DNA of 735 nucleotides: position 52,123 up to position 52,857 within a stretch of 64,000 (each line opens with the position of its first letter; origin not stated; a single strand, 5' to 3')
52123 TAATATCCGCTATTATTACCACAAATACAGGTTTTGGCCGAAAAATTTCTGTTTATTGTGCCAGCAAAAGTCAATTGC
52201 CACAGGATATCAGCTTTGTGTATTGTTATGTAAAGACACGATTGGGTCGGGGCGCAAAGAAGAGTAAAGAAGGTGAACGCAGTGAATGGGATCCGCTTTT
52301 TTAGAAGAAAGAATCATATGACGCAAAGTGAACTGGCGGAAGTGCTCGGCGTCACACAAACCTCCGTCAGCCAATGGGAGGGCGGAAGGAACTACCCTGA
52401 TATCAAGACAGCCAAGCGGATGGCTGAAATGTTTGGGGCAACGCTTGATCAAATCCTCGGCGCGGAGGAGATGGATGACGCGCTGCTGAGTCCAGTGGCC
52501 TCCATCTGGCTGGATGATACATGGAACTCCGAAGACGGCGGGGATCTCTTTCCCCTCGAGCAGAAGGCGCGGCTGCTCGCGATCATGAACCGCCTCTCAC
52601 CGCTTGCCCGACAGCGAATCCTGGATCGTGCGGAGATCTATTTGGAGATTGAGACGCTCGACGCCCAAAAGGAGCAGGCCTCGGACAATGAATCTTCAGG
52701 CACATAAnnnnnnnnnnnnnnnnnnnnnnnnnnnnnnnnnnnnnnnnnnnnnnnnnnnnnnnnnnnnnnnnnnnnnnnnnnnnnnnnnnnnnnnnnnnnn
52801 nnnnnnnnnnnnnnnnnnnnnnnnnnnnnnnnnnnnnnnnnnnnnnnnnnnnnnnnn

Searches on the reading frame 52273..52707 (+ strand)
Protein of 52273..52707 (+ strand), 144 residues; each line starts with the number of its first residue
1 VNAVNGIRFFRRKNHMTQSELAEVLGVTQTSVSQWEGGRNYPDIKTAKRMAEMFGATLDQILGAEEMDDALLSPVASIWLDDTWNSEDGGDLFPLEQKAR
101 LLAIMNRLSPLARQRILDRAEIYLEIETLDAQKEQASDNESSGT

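Call 11: search_protein_families(library=pfam, proteins=[window:52273-52707:+], max_evalue=0.01)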
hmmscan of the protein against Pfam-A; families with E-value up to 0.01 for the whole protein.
window:52273-52707:+ (144 aa): 12 families
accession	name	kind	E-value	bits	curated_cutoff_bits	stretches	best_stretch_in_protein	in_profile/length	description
PF01381.28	HTH_3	-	3.6e-13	49.8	23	1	7-60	1-54/55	Helix-turn-helix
PF12844.13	HTH_19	-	3e-08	33.9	30.2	1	7-61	4-58/64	Helix-turn-helix domain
PF13560.12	HTH_31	-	7.3e-08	33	27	1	10-59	9-59/64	Helix-turn-helix domain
PF13443.12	HTH_26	-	8.7e-05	23.1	22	1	11-64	6-60/63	Cro/C1-type HTH DNA-binding domain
PF14549.12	P22_Cro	-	0.00043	20.4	30.2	1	18-38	12-30/60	DNA-binding transcriptional regulator Cro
PF07022.19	Phage_CI_repr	-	0.00056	20.6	22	1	16-66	13-62/65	Bacteriophage CI repressor helix-turn-helix domain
PF15943.11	YdaS_toxin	-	0.0015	18.8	30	1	18-36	11-29/65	Bacterial toxin YdaS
PF04545.22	Sigma70_r4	-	0.002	18.1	24.1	1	13-35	18-40/50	Sigma-70, region 4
PF22495.2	HTH_92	-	0.0023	17.6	27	1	10-42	3-35/45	RsaL-like HTH domain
PF13545.12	HTH_Crp_2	-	0.0069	16.8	27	0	15-34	22-41/70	Crp-like helix-turn-helix domain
PF13518.12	HTH_28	-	0.0081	16.7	25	0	14-36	11-33/52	Helix-turn-helix domain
PF12802.13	MarR_2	-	0.0094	16.5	27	0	13-34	17-39/61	MarR family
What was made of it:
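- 52273..52707 (+): XRE-family helix-turn-helix gene, upstream neighbour in groups A and B only. Pfam HTH_3, E = 4e-13 (call 11).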

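Call 17: find_homologous_proteins(query=window:52273-52707:+)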
Query window:52273-52707:+ (144 aa): 47 proteins with E <= 0.001 among 68 candidates.
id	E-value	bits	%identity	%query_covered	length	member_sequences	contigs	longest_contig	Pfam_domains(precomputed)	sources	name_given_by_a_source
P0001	7.9e-86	303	100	98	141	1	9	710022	PF12844.14,PF01381.29,PF13560.13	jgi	jgi:transcriptional regulator with XRE-family HTH domain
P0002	1.5e-85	302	99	98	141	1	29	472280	PF12844.14,PF01381.29,PF13560.13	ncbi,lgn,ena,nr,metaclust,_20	ncbi:MAG TPA: helix-turn-helix transcriptional regulator [Bacillota bacterium]|nr:helix-turn-helix t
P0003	3.5e-76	272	100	90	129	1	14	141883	PF12844.14,PF01381.29,PF13560.13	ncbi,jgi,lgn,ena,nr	ncbi:MAG: helix-turn-helix transcriptional regulator [Fastidiosipila sp.]|jgi:transcriptional regula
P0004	6.5e-74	264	98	90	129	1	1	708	PF12844.14,PF01381.29,PF13560.13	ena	-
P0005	1.4e-54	202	69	98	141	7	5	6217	PF12844.14,PF01381.29,PF13560.13,PF13443.13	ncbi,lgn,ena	-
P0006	1.7e-53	198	70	98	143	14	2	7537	PF12844.14,PF01381.29,PF13560.13,PF13443.13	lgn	-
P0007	6.1e-52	193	67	98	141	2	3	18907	PF12844.14,PF01381.29,PF13560.13,PF13443.13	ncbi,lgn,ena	-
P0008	2.0e-51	191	68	98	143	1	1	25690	PF12844.14,PF01381.29,PF13560.13,PF13443.13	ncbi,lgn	-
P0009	8.9e-49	183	97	63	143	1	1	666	PF01381.29,PF13560.13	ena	-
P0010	9.4e-46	173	65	97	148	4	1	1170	PF12844.14,PF01381.29,PF13560.13,PF13443.13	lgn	-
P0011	1.8e-45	172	65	91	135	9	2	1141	PF12844.14,PF01381.29,PF13560.13,PF13443.13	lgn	-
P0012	1.8e-45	172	65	91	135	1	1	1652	PF12844.14,PF01381.29,PF13560.13,PF13443.13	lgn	-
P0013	1.4e-44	169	69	86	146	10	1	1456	PF12844.14,PF01381.29,PF13560.13,PF13443.13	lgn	-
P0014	4.6e-44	168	66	88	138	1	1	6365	PF12844.14,PF01381.29,PF13560.13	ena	-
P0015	5.2e-44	167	66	88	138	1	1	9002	PF12844.14,PF01381.29,PF13560.13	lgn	-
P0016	5.6e-44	167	67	88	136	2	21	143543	PF12844.14,PF01381.29,PF13560.13,PF13443.13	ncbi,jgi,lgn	ncbi:MAG: helix-turn-helix transcriptional regulator [Saccharofermentanales bacterium]|jgi:transcrip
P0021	9.1e-42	160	61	92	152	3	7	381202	PF12844.14,PF01381.29,PF13560.13,PF13443.13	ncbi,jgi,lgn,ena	-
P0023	7.9e-41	157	61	88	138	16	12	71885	PF12844.14,PF01381.29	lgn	-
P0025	1.3e-40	156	56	97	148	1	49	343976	PF12844.14,PF01381.29,PF13560.13,PF13443.13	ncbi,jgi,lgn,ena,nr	ncbi:MAG TPA: helix-turn-helix transcriptional regulator [Clostridiaceae bacterium]|nr:helix-turn-he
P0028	3.3e-40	155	63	88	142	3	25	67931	PF12844.14,PF01381.29,PF13560.13,PF13443.13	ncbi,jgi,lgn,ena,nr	ncbi:MAG: helix-turn-helix transcriptional regulator [Clostridiaceae bacterium]|jgi:transcriptional 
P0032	1.5e-38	150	57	88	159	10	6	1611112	PF12844.14,PF01381.29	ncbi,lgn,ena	ncbi:MAG: helix-turn-helix transcriptional regulator [Saccharofermentanales bacterium]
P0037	1.3e-34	137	56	91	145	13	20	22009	PF12844.14,PF01381.29,PF13560.13,PF13443.13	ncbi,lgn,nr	ncbi:MAG: helix-turn-helix domain-containing protein [Fastidiosipila sp.]|nr:helix-turn-helix domain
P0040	5.5e-33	132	50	88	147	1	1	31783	PF12844.14,PF01381.29,PF13560.13,PF13443.13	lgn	-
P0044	1.2e-31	127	53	88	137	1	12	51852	PF01381.29,PF13560.13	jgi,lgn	-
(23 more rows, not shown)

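Call 18: find_encoding_contigs(protein=P0016, flank=3000, max_places=2)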
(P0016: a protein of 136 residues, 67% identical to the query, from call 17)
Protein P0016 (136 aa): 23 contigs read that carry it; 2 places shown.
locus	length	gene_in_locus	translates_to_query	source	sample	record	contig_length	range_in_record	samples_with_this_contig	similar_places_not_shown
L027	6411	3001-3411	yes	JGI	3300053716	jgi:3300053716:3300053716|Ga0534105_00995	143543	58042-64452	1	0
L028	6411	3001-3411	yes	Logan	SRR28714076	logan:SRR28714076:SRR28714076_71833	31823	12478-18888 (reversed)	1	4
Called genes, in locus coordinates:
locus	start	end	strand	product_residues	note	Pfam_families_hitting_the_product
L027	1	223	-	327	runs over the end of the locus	PF01261:AP_endonuc_2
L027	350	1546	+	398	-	PF00155:Aminotran_1_2, PF01212:Beta_elim_lyase (weak)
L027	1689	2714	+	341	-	-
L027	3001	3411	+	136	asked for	PF01381:HTH_3, PF12844:HTH_19, PF13443:HTH_26 (weak), PF13560:HTH_31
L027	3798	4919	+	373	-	PF03054:tRNA_Me_trans, PF20259:tRNA_Me_trans_M, PF20258:tRNA_Me_trans_C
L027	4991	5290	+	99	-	PF06257:VEG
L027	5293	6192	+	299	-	PF00288:GHMP_kinases_N, PF08544:GHMP_kinases_C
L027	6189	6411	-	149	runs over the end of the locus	PF02580:Tyr_Deacylase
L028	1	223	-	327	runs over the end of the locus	PF01261:AP_endonuc_2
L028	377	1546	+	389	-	PF00155:Aminotran_1_2, PF01212:Beta_elim_lyase (weak)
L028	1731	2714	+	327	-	-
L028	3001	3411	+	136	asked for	PF01381:HTH_3, PF12844:HTH_19, PF13443:HTH_26 (weak), PF13560:HTH_31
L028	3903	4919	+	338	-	PF03054:tRNA_Me_trans, PF20259:tRNA_Me_trans_M, PF20258:tRNA_Me_trans_C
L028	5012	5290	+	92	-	PF06257:VEG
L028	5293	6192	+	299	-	PF00288:GHMP_kinases_N, PF08544:GHMP_kinases_C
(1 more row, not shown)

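Call 19: find_encoding_contigs(protein=P0021, flank=3000, max_places=2)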
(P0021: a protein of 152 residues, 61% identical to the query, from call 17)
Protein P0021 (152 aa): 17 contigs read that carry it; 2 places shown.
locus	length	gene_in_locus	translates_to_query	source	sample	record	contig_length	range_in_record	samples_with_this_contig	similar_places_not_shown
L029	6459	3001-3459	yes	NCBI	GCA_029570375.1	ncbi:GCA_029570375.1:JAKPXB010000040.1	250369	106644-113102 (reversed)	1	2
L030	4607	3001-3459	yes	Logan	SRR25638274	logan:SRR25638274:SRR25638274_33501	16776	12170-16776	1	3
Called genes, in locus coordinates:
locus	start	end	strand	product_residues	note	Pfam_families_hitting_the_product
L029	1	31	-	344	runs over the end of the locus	-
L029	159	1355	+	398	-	PF00155:Aminotran_1_2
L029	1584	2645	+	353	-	-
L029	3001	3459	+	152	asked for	PF01381:HTH_3, PF12844:HTH_19, PF13443:HTH_26 (weak), PF13560:HTH_31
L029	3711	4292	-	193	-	-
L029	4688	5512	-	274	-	PF01209:Ubie_methyltran, PF13489:Methyltransf_23 (faint), PF08241:Methyltransf_11, PF08242:Methyltransf_12 (weak), PF13649:Methyltransf_25, PF13847:Methyltransf_31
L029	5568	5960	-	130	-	PF01909:NTP_transf_2, PF18765:Polbeta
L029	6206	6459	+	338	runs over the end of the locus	PF01661:Macro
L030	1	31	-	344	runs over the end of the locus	-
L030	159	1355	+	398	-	PF00155:Aminotran_1_2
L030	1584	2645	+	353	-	-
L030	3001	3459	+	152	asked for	PF01381:HTH_3, PF12844:HTH_19, PF13443:HTH_26 (weak), PF13560:HTH_31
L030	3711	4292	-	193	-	-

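Call 20: find_encoding_contigs(protein=P0025, flank=3000, max_places=2)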
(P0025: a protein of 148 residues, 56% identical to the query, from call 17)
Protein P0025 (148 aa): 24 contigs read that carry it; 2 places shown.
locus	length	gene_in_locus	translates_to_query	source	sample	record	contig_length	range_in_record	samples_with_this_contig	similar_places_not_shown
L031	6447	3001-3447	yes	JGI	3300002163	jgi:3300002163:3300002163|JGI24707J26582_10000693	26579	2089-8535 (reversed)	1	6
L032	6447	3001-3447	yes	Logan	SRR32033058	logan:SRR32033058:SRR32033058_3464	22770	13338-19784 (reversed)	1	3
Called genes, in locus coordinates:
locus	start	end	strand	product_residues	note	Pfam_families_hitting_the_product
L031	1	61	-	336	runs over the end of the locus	PF01261:AP_endonuc_2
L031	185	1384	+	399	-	PF00155:Aminotran_1_2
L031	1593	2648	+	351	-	-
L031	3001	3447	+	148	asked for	PF01381:HTH_3, PF12844:HTH_19 (weak), PF13443:HTH_26 (weak), PF13560:HTH_31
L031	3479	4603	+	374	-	PF02540:NAD_synthase (faint), PF02568:ThiI, PF03054:tRNA_Me_trans, PF20259:tRNA_Me_trans_M, PF20258:tRNA_Me_trans_C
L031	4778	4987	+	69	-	PF06257:VEG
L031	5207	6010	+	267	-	PF00288:GHMP_kinases_N, PF08544:GHMP_kinases_C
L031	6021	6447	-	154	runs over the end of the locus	PF02580:Tyr_Deacylase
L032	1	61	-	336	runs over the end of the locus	PF01261:AP_endonuc_2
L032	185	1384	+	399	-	PF00155:Aminotran_1_2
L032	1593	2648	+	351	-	-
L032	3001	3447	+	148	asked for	PF01381:HTH_3, PF12844:HTH_19 (weak), PF13443:HTH_26 (weak), PF13560:HTH_31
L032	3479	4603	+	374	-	PF02540:NAD_synthase (faint), PF02568:ThiI, PF03054:tRNA_Me_trans, PF20259:tRNA_Me_trans_M, PF20258:tRNA_Me_trans_C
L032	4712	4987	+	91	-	PF06257:VEG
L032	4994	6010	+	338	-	PF00288:GHMP_kinases_N, PF08544:GHMP_kinases_C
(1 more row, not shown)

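Call 21: find_encoding_contigs(protein=P0032, flank=3000, max_places=2)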
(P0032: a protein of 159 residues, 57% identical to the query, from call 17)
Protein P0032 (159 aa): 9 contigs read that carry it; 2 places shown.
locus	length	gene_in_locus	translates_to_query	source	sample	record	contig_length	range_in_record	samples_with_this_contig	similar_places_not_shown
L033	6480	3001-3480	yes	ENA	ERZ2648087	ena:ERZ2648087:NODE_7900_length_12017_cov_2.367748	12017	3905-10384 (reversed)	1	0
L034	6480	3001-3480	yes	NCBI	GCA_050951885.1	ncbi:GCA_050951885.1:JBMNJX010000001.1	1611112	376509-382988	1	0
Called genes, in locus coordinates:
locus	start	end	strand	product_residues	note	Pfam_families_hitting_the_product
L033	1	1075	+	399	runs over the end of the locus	PF00155:Aminotran_1_2, PF01212:Beta_elim_lyase (weak)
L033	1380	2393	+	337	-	-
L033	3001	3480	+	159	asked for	PF01381:HTH_3, PF12844:HTH_19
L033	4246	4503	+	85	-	PF03054:tRNA_Me_trans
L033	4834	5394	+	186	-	PF20259:tRNA_Me_trans_M, PF20258:tRNA_Me_trans_C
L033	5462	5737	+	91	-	PF06257:VEG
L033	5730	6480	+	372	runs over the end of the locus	PF00288:GHMP_kinases_N, PF08544:GHMP_kinases_C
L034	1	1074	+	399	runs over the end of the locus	PF00155:Aminotran_1_2, PF01212:Beta_elim_lyase (weak)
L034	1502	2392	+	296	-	-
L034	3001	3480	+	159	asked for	PF01381:HTH_3, PF12844:HTH_19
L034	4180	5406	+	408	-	PF00733:Asn_synthase (weak), PF02540:NAD_synthase (weak), PF03054:tRNA_Me_trans, PF06508:QueC (faint), PF24167:DUF7411 (weak), PF03054:tRNA_Me_trans, PF20259:tRNA_Me_trans_M, PF20258:tRNA_Me_trans_C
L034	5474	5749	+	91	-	PF06257:VEG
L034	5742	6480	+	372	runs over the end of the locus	PF00288:GHMP_kinases_N, PF08544:GHMP_kinases_C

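Call 27: find_encoding_contigs(protein=P0008, flank=2500, max_places=2)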
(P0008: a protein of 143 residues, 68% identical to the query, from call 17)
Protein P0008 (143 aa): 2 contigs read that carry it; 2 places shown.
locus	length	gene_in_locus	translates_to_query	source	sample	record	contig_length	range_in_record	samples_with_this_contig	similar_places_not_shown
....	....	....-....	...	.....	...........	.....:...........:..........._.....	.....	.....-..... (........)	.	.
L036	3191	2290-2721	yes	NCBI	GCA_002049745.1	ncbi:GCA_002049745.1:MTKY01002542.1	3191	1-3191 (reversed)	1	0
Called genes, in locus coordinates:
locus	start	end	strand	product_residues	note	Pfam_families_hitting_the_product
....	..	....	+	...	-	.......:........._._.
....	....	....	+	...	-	-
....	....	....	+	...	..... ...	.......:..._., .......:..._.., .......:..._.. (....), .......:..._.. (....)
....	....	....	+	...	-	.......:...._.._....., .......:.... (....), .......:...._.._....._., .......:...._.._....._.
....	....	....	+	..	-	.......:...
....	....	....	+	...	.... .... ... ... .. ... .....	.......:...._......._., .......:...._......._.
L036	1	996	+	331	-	?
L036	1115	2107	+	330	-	-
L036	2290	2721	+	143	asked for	PF01381:HTH_3, PF12844:HTH_19, PF13443:HTH_26 (weak), PF13560:HTH_31 (weak)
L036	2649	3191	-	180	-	?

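Call 28: find_encoding_contigs(protein=P0023, flank=2500, max_places=3)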
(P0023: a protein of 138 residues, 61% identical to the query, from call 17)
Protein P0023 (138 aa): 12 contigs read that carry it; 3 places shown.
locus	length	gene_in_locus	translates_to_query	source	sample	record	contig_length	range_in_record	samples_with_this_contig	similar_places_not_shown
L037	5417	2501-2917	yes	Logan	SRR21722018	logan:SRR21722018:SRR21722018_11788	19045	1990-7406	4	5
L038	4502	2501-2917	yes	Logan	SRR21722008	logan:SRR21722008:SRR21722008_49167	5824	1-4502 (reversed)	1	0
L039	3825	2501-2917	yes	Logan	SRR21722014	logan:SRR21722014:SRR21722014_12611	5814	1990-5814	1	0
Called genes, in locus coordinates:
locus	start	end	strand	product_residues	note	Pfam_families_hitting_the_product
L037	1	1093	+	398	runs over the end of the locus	PF00155:Aminotran_1_2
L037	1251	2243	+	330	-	-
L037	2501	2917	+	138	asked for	PF01381:HTH_3, PF12844:HTH_19 (weak)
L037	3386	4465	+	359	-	PF03054:tRNA_Me_trans, PF00764:Arginosuc_synth (weak), PF06508:QueC (weak), PF20259:tRNA_Me_trans_M, PF20258:tRNA_Me_trans_C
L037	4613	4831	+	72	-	PF06257:VEG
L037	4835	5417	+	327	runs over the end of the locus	PF00288:GHMP_kinases_N, PF08544:GHMP_kinases_C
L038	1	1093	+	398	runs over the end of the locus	PF00155:Aminotran_1_2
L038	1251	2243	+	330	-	-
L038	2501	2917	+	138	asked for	PF01381:HTH_3, PF12844:HTH_19 (weak)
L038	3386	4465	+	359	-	PF03054:tRNA_Me_trans, PF00764:Arginosuc_synth (weak), PF06508:QueC (weak), PF20259:tRNA_Me_trans_M, PF20258:tRNA_Me_trans_C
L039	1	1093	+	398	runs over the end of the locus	PF00155:Aminotran_1_2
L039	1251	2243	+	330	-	-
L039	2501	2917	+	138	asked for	PF01381:HTH_3, PF12844:HTH_19 (weak)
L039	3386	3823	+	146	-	?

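Call 29: find_encoding_contigs(protein=P0028, flank=2500, max_places=3)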
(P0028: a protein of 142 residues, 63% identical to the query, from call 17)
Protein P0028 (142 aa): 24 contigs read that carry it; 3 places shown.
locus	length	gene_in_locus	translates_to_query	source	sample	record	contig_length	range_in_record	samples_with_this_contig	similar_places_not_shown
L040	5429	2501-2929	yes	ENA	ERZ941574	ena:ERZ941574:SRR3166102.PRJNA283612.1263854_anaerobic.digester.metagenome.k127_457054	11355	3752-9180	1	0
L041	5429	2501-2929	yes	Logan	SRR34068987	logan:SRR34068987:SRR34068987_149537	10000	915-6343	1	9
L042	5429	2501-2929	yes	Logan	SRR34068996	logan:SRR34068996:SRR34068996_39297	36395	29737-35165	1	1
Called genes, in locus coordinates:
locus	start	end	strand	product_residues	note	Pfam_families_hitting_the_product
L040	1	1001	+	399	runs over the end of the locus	PF00155:Aminotran_1_2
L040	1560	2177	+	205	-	-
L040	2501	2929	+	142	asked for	PF01381:HTH_3, PF12844:HTH_19, PF13443:HTH_26 (weak), PF13560:HTH_31 (weak)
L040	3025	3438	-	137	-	-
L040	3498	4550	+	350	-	PF03054:tRNA_Me_trans, PF20259:tRNA_Me_trans_M, PF20258:tRNA_Me_trans_C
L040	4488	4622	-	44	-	-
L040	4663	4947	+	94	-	PF06257:VEG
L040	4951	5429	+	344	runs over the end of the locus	PF00288:GHMP_kinases_N, PF08544:GHMP_kinases_C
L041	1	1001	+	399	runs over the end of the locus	PF00155:Aminotran_1_2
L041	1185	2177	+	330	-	-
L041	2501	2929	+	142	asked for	PF01381:HTH_3, PF12844:HTH_19, PF13443:HTH_26 (weak), PF13560:HTH_31 (weak)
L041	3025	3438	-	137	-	-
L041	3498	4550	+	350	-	PF02568:ThiI (faint), PF03054:tRNA_Me_trans, PF20259:tRNA_Me_trans_M, PF20258:tRNA_Me_trans_C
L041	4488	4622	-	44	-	-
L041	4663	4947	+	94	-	PF06257:VEG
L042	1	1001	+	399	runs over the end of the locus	PF00155:Aminotran_1_2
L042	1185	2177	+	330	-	-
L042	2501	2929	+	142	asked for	PF01381:HTH_3, PF12844:HTH_19, PF13443:HTH_26 (weak), PF13560:HTH_31 (weak)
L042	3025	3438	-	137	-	-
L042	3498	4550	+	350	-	PF03054:tRNA_Me_trans, PF20259:tRNA_Me_trans_M, PF20258:tRNA_Me_trans_C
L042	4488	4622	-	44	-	-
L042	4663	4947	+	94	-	PF06257:VEG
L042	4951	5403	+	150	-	-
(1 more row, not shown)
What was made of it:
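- Gene callers placed a 137-aa minus-strand gene over the homologous region in L040-L042 (call 29).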

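Call 30: find_encoding_contigs(protein=P0037, flank=2500, max_places=3)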
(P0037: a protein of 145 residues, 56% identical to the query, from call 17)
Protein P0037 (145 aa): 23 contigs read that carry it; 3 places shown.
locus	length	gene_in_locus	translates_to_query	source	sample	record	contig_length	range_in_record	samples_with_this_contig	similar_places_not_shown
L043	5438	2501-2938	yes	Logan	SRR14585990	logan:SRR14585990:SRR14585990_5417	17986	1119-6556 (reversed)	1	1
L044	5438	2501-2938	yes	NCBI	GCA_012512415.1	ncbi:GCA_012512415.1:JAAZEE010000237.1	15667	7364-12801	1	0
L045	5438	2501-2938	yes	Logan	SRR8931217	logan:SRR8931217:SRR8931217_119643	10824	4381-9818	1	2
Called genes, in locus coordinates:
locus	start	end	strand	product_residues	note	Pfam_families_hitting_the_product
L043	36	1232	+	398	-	PF00155:Aminotran_1_2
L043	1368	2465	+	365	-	-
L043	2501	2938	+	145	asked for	PF12844:HTH_19, PF13560:HTH_31, PF01381:HTH_3, PF13443:HTH_26 (weak)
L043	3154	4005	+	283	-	PF00763:THF_DHG_CYH, PF02882:THF_DHG_CYH_C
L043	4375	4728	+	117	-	PF00825:Ribonuclease_P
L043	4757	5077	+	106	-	PF01809:YidD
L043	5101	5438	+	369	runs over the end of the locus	PF02096:60KD_IMP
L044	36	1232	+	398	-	PF00155:Aminotran_1_2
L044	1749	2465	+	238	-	-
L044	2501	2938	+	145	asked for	PF12844:HTH_19, PF13560:HTH_31, PF01381:HTH_3, PF13443:HTH_26 (weak)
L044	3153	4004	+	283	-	PF00763:THF_DHG_CYH, PF02882:THF_DHG_CYH_C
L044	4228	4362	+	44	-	PF00468:Ribosomal_L34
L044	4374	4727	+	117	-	PF00825:Ribonuclease_P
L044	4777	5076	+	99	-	PF01809:YidD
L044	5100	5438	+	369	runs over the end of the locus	PF02096:60KD_IMP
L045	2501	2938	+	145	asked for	PF12844:HTH_19, PF13560:HTH_31, PF01381:HTH_3, PF13443:HTH_26 (weak)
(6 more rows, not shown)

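Call 63: find_encoding_contigs(protein=P0044, flank=2500, max_places=2)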
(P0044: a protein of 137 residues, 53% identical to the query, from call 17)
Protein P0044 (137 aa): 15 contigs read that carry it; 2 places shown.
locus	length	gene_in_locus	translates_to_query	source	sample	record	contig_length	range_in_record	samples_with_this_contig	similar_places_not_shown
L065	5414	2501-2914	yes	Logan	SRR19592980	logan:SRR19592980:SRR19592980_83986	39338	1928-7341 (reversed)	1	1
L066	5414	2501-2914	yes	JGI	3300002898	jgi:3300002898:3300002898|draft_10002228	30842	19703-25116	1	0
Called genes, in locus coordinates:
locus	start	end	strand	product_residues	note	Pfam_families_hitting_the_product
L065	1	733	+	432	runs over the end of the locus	PF00155:Aminotran_1_2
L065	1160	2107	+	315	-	-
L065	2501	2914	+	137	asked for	PF01381:HTH_3, PF13560:HTH_31 (weak)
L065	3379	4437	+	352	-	PF03054:tRNA_Me_trans, PF20259:tRNA_Me_trans_M, PF20258:tRNA_Me_trans_C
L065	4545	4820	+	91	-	PF06257:VEG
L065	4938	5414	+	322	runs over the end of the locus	PF00288:GHMP_kinases_N, PF08544:GHMP_kinases_C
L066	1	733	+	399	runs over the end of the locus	PF00155:Aminotran_1_2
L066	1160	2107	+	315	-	-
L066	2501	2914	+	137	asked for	PF01381:HTH_3, PF13560:HTH_31 (weak)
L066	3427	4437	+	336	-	PF03054:tRNA_Me_trans, PF20259:tRNA_Me_trans_M, PF20258:tRNA_Me_trans_C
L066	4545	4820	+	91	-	PF06257:VEG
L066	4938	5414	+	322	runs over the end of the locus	PF00288:GHMP_kinases_N, PF08544:GHMP_kinases_C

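Call 64: find_encoding_contigs(protein=P0040, flank=2500, max_places=2)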
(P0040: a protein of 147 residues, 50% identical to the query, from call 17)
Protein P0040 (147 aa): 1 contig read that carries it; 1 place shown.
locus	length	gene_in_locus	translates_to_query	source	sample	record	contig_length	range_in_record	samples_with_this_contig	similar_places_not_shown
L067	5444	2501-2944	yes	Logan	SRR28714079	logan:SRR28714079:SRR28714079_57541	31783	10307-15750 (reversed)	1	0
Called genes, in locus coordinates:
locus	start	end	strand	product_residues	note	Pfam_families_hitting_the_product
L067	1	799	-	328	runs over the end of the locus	PF01261:AP_endonuc_2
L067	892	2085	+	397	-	PF00155:Aminotran_1_2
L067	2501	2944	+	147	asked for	PF12844:HTH_19 (weak), PF13443:HTH_26 (weak), PF01381:HTH_3, PF13560:HTH_31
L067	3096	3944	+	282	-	PF00763:THF_DHG_CYH, PF02882:THF_DHG_CYH_C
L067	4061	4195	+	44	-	PF00468:Ribosomal_L34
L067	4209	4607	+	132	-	PF00825:Ribonuclease_P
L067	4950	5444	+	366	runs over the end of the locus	PF02096:60KD_IMP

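Call 65: find_encoding_contigs(protein=P0007, flank=2500, max_places=2)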
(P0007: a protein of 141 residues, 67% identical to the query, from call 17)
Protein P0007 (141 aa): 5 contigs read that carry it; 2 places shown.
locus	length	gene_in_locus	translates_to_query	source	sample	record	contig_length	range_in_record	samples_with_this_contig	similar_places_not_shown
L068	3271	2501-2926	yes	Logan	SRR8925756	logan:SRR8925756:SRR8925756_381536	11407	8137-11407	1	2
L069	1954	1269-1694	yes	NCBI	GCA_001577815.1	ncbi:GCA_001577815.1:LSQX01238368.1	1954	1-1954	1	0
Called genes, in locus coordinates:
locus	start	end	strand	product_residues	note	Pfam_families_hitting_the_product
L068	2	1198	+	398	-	PF00155:Aminotran_1_2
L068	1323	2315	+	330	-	-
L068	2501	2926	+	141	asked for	PF01381:HTH_3, PF12844:HTH_19 (weak), PF13443:HTH_26 (weak), PF13560:HTH_31 (weak)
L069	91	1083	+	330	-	-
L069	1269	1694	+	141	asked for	PF01381:HTH_3, PF12844:HTH_19 (weak), PF13443:HTH_26 (weak), PF13560:HTH_31 (weak)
